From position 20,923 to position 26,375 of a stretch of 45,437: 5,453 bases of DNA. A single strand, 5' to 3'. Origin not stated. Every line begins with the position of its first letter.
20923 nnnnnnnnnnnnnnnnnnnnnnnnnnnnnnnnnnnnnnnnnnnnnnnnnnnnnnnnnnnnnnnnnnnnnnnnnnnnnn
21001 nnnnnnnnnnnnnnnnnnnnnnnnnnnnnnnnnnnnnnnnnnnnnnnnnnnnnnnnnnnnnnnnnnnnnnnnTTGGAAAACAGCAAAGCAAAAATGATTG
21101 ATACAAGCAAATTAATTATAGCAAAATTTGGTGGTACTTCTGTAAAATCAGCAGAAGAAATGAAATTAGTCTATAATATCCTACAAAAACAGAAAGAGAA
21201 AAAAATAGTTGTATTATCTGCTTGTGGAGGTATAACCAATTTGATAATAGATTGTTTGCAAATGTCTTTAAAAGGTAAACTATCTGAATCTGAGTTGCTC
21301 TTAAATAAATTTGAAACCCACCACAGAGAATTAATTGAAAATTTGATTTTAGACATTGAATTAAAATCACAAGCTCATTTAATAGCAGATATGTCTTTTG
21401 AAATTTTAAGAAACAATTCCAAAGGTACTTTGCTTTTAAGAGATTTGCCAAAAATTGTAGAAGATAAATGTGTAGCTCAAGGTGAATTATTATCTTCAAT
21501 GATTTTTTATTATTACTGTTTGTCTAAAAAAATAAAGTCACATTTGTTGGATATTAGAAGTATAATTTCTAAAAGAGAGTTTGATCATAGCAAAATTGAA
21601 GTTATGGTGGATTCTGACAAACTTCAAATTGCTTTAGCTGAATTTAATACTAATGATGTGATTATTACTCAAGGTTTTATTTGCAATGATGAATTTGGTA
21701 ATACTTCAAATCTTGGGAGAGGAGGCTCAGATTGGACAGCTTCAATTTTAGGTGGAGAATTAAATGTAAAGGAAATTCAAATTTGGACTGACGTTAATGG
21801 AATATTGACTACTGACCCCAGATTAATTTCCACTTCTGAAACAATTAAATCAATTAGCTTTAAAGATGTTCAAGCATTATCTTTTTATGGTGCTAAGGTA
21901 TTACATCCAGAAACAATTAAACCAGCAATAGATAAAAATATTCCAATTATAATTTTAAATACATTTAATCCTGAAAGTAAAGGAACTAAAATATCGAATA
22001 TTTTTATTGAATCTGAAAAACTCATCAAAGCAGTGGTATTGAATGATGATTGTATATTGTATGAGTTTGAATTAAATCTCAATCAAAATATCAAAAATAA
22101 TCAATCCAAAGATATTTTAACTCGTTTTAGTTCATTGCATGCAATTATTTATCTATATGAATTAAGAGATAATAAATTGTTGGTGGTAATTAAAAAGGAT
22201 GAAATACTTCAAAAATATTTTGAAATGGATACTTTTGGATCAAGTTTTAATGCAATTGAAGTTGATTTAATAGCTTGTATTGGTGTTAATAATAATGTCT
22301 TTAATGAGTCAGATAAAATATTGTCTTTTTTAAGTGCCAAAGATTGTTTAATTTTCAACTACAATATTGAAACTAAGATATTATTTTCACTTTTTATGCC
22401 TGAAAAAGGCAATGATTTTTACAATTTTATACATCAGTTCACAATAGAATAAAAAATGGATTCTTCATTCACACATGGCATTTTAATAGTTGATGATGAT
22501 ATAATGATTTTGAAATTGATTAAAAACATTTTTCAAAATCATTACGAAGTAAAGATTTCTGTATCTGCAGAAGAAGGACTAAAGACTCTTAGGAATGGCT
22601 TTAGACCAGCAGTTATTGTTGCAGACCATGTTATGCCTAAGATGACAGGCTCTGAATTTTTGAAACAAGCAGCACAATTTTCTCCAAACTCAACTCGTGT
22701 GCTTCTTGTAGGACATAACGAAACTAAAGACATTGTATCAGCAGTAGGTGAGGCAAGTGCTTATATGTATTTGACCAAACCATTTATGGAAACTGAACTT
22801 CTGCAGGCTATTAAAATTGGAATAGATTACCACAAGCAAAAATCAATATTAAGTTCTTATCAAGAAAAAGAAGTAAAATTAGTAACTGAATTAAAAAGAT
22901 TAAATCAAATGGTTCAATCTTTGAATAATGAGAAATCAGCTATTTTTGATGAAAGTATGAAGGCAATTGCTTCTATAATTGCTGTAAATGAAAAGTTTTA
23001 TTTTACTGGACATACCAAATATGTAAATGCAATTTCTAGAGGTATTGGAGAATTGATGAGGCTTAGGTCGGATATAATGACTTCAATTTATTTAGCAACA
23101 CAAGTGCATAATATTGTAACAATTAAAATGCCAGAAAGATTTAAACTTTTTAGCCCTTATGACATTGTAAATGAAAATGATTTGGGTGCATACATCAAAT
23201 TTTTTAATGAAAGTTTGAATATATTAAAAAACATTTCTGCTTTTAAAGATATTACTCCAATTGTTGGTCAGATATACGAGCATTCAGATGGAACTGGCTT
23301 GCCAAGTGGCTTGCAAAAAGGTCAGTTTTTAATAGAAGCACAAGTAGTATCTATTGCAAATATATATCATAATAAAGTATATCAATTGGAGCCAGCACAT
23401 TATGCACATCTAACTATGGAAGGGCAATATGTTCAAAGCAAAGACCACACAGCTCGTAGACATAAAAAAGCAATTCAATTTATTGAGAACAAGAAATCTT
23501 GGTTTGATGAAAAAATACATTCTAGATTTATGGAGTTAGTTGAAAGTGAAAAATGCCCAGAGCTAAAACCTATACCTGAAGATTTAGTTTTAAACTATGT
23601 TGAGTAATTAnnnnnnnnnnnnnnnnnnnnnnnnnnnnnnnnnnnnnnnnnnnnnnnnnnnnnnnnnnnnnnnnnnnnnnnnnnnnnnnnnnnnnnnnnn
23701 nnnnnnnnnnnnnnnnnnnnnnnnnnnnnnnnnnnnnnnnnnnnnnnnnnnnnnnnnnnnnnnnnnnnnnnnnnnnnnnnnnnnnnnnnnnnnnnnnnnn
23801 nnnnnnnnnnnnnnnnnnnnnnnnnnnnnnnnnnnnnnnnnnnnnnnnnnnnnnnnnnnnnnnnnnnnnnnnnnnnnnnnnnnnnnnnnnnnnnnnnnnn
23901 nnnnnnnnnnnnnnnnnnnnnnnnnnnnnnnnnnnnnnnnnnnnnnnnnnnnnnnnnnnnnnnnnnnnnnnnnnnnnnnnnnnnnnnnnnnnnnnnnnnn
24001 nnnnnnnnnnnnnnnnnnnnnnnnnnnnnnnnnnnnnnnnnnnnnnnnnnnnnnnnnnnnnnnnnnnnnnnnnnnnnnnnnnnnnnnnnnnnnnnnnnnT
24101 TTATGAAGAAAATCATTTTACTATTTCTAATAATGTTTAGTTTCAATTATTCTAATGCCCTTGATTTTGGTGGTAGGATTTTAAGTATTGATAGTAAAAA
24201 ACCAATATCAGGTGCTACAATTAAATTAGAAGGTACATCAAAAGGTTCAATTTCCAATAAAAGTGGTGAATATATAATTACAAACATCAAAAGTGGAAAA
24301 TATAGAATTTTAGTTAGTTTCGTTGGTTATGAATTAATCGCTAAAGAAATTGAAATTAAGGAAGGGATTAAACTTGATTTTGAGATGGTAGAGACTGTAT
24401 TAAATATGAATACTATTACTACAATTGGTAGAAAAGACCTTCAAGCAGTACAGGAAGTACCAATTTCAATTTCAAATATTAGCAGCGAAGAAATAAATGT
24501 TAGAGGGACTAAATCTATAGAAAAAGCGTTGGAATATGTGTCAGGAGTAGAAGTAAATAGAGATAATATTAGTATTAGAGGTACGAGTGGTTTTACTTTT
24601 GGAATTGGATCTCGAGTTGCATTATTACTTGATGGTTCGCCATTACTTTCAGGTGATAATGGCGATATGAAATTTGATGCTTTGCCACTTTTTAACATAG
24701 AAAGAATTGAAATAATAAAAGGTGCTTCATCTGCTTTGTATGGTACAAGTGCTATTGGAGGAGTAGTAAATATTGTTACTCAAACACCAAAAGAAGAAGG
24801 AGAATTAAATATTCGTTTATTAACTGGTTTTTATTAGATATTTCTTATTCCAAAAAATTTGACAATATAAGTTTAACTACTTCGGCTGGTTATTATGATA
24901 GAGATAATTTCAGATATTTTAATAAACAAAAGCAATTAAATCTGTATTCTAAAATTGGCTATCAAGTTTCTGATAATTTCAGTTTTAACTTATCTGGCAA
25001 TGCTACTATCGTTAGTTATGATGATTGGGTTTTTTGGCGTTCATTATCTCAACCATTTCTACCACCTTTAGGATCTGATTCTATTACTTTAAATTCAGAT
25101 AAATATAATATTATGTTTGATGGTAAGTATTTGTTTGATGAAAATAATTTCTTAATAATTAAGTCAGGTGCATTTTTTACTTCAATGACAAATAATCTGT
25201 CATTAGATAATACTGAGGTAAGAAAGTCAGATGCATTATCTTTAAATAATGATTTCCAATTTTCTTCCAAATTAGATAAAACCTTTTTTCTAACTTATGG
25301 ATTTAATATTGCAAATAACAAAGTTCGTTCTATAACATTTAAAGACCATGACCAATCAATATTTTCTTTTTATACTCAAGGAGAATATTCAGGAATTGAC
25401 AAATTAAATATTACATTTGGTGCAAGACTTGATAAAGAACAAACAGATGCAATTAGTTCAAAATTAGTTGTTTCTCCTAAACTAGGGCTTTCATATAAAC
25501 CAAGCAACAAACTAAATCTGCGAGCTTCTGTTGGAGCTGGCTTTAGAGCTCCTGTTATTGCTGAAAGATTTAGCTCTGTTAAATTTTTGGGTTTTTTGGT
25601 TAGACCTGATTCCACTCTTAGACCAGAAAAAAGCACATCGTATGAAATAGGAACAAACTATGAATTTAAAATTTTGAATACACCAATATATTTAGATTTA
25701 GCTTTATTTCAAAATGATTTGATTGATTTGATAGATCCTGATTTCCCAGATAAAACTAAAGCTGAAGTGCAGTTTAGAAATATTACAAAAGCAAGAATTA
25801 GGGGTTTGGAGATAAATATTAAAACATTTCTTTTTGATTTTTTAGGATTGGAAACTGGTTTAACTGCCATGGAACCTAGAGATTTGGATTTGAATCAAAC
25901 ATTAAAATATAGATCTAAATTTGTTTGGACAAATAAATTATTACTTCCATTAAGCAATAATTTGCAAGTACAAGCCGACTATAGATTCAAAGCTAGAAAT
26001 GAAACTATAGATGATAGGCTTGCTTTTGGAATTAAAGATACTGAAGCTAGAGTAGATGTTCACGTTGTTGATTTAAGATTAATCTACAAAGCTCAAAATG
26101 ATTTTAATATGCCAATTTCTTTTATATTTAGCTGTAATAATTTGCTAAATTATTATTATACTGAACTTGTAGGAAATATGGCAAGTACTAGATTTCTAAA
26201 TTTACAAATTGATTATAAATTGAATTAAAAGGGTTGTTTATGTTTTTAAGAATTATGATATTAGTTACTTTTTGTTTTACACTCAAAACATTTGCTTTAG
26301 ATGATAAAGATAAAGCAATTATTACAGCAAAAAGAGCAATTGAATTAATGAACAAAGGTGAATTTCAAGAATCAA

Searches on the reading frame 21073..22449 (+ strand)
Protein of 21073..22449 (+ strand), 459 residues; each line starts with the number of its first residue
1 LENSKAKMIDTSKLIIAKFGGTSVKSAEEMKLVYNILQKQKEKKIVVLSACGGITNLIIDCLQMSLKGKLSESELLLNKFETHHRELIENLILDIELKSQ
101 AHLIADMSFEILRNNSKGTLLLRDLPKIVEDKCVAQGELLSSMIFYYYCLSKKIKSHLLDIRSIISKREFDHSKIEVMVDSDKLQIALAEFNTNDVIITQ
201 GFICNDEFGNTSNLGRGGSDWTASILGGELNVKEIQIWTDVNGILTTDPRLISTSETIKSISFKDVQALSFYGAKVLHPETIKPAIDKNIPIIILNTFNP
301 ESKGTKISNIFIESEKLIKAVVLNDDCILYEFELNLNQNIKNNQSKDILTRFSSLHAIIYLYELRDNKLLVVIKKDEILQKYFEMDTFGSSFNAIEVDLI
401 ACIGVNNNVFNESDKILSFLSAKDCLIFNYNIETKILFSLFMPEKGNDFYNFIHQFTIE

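Call 55: search_protein_families(library=pfam, proteins=[window:21073-22449:+], max_evalue=0.001)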
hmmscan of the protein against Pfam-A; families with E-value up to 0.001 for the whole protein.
window:21073-22449:+ (459 aa): 1 family
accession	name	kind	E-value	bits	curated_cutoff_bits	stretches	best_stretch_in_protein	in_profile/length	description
PF00696.33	AA_kinase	-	1.3e-36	127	24.9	1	13-296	1-234/234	Amino acid kinase family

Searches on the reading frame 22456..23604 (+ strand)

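Call 55: search_protein_families(library=pfam, proteins=[window:22456-23604:+], max_evalue=0.001)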
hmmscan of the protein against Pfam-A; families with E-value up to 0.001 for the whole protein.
window:22456-23604:+ (383 aa): 2 families
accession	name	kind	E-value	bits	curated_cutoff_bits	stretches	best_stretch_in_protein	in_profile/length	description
PF00072.30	Response_reg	-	6.5e-18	65.4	30.2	1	9-120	1-111/111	Response regulator receiver domain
PF13487.12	HD_5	-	7.5e-15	55.5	27.2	1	175-308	6-140/170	HD domain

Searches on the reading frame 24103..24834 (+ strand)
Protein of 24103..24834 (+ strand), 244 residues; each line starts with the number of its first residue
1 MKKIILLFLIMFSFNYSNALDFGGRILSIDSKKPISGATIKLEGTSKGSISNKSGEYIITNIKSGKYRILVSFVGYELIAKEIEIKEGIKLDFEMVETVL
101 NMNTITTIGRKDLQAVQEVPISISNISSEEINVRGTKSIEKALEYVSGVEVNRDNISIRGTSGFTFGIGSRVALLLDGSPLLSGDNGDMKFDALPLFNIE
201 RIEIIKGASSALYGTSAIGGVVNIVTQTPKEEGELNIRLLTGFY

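Call 66: search_protein_families(library=pfam, proteins=[window:24103-24834:+], max_evalue=0.0001)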
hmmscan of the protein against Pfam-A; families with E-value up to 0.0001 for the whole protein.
window:24103-24834:+ (244 aa): 3 families
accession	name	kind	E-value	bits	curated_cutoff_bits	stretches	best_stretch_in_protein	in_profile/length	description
PF07715.20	Plug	-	5.3e-25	88.4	23.9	1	116-221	2-107/107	TonB-dependent Receptor Plug Domain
PF13715.12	CarbopepD_reg_2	-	7.6e-18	64.8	32.2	1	24-105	3-86/88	CarboxypepD_reg-like domain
PF13620.12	CarboxypepD_reg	-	6.1e-11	43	32.3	1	24-88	4-72/82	Carboxypeptidase regulatory-like domain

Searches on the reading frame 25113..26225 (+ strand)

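Call 55: search_protein_families(library=pfam, proteins=[window:25113-26225:+], max_evalue=0.001)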
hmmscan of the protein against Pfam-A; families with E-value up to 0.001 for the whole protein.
window:25113-26225:+ (371 aa): 1 family
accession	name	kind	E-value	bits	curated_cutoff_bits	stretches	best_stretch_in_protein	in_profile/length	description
PF00593.30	TonB_dep_Rec_b-barrel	-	4.6e-35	122.8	27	1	33-344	104-436/436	TonB dependent receptor-like, beta-barrel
